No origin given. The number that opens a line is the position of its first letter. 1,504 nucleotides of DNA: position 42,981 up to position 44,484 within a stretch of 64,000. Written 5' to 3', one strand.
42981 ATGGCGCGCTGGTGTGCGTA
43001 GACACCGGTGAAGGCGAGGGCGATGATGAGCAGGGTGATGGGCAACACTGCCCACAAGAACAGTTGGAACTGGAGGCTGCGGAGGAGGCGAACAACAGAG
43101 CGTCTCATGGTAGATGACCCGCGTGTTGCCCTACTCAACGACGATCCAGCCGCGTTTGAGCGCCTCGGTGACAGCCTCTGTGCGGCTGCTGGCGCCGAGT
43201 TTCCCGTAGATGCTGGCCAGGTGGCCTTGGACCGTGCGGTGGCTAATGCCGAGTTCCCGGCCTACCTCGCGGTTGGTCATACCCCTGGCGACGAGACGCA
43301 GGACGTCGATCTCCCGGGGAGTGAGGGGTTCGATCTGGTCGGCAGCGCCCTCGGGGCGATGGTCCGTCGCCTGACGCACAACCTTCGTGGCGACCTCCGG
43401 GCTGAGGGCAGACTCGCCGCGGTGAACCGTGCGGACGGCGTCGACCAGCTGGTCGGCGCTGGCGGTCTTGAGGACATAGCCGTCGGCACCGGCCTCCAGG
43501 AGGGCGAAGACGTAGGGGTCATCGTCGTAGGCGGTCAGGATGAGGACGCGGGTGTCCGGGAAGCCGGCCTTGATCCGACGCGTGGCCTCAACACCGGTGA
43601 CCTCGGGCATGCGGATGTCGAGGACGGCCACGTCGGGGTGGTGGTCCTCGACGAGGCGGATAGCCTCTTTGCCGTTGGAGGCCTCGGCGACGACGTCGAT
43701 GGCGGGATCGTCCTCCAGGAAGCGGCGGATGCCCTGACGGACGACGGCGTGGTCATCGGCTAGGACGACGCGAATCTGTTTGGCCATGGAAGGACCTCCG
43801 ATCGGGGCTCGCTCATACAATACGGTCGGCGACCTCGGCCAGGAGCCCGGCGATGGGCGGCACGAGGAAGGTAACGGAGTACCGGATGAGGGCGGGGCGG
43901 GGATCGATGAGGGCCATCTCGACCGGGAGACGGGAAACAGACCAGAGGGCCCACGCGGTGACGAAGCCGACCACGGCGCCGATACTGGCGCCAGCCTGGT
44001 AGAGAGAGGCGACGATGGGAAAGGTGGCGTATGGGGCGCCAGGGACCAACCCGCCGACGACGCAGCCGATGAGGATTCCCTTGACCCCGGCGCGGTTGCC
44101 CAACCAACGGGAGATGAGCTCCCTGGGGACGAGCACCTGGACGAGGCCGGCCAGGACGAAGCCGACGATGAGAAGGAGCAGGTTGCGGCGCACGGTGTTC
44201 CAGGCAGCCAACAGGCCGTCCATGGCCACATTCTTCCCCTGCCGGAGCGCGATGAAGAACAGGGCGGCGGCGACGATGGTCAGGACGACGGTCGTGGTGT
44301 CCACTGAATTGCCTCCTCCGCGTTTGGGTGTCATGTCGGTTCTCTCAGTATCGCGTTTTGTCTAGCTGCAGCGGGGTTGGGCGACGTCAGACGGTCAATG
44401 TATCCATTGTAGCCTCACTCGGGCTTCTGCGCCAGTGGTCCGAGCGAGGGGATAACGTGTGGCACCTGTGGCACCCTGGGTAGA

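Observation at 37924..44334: NOX-like ferric-reductase flavocytochrome divergently paired with a membrane-anchored pentaheme cytochrome c, plus PepSY-like protein and a two-component operon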

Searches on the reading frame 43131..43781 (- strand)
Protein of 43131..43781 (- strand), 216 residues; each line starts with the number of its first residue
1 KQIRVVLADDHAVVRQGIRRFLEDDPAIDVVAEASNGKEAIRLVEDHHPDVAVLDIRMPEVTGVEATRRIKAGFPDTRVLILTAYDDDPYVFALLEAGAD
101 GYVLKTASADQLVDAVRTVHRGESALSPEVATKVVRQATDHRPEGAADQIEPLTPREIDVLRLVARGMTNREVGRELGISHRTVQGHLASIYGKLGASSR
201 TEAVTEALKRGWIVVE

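Call 3: search_protein_families(library=pfam, proteins=[window:43131-43781:-], max_evalue=0.01)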
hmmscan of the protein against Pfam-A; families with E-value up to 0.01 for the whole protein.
window:43131-43781:- (216 aa): 9 families
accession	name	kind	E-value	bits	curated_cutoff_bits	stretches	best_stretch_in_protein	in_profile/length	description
PF00072.30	Response_reg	-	8.7e-31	106.8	30.2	1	5-117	1-111/111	Response regulator receiver domain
PF00196.25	GerE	-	5.9e-19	67.9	23.5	1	152-206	2-56/57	Bacterial regulatory proteins, luxR family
PF13384.12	HTH_23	-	4e-06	26.9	24.6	1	158-185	8-35/50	Homeodomain-like domain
PF13518.12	HTH_28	-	0.00086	19.8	25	1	159-187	4-32/52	Helix-turn-helix domain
PF13936.12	HTH_38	-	0.0019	18.4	27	1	161-185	14-38/44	Helix-turn-helix domain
PF04545.22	Sigma70_r4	-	0.0028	17.6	24.1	1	153-185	5-38/50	Sigma-70, region 4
PF04218.19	CENP-B_N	-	0.0037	17.3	21.2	0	153-186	7-41/53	CENP-B N-terminal DNA-binding domain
PF08281.18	Sigma70_r4_2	-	0.0046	17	25.7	1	150-189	8-48/54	Sigma-70, region 4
PF04967.18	HTH_10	-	0.0081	16.4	23.1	0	165-195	21-51/53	HTH DNA binding domain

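Call 4: search_protein_families(library=ncbifam, proteins=[window:43131-43781:-], max_evalue=0.01)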
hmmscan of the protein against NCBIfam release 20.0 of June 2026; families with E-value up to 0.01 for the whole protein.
window:43131-43781:- (216 aa): 113 families (the best 25 are shown)
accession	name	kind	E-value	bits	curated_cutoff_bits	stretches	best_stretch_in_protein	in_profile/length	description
NF047785.1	respo_reg_MadR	equivalog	7e-54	182.4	300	1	3-213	1-209/209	MadR family response regulator transcription factor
NF052445.1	RespRegMctR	equivalog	2.6e-47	160.9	300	1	2-211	1-203/205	two-component system response regulator MctR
NF007935.0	PRK10651.1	equivalog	1.6e-46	158.2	250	1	3-204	7-207/216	two-component system response regulator NarL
NF007018.1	PRK09483.1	equivalog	1.6e-42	145.6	280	1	3-211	2-207/217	UvrY/SirA/GacA family response regulator transcription factor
NF007708.0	PRK10403.1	equivalog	3.2e-41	141.1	343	1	3-204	7-205/215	nitrate/nitrite response regulator protein NarP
NF011896.0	PRK15369.1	equivalog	5.8e-38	130.6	242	1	2-206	3-203/211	two component system response regulator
NF007685.0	PRK10360.1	equivalog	8.4e-33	113.8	258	1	3-204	2-189/196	response regulator transcription factor UhpA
NF007403.0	PRK09935.1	equivalog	5e-28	98.1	271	1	3-205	4-202/210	fimbria biosynthesis transcriptional regulator FimZ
NF041830.1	RR_TF_ErdR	exception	1.2e-23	83.9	390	1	5-204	4-202/213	response regulator transcription factor ErdR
NF007419.0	PRK09958.1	equivalog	3.6e-23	82.2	251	1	6-205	4-196/204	acid-sensing system DNA-binding response regulator EvgA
NF001965.0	PRK00742.1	subfamily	5.9e-22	78.3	293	1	2-138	3-149/357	chemotaxis-specific protein-glutamate methyltransferase CheB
NF041367.1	CheY_Halo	equivalog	7.4e-22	77.9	200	1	5-119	1-113/114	chemotaxis protein CheY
NF006900.1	PRK09390.1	equivalog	1.4e-21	77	255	1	4-209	6-199/203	response regulator FixJ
NF008098.0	PRK10840.1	equivalog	3.4e-20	72.4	235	1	2-198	3-196/216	response regulator transcription factor RcsB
NF008677.0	PRK11697.1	equivalog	1.5e-19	70.3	246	1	3-163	2-157/238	two-component system response regulator BtsR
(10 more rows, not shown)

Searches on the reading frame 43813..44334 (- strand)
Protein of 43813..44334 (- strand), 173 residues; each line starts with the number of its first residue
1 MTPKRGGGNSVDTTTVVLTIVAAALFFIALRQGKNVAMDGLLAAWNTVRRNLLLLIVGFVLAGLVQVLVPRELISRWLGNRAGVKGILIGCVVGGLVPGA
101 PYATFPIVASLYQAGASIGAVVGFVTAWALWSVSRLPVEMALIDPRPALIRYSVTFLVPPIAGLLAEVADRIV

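Call 3: search_protein_families(library=pfam, proteins=[window:43813-44334:-], max_evalue=0.01)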
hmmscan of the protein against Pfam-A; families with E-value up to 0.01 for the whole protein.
window:43813-44334:- (173 aa): 1 family
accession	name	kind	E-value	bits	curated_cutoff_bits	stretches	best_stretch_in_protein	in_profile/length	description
PF03773.19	ArsP_1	-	4e-12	46.3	32.3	1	51-127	16-92/294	Predicted permease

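Call 4: search_protein_families(library=ncbifam, proteins=[window:43813-44334:-], max_evalue=0.01)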
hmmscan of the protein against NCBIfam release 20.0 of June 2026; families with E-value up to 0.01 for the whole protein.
window:43813-44334:- (173 aa): 2 families
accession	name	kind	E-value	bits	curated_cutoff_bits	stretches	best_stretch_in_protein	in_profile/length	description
NF040736.1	efflux_SaoE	equivalog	8.4e-12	45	325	1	39-167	6-133/352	efflux transporter SaoE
NF033936.1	CuZnOut_SO0444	equivalog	2.8e-11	43.1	300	1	53-170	10-126/351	SO_0444 family Cu/Zn efflux transporter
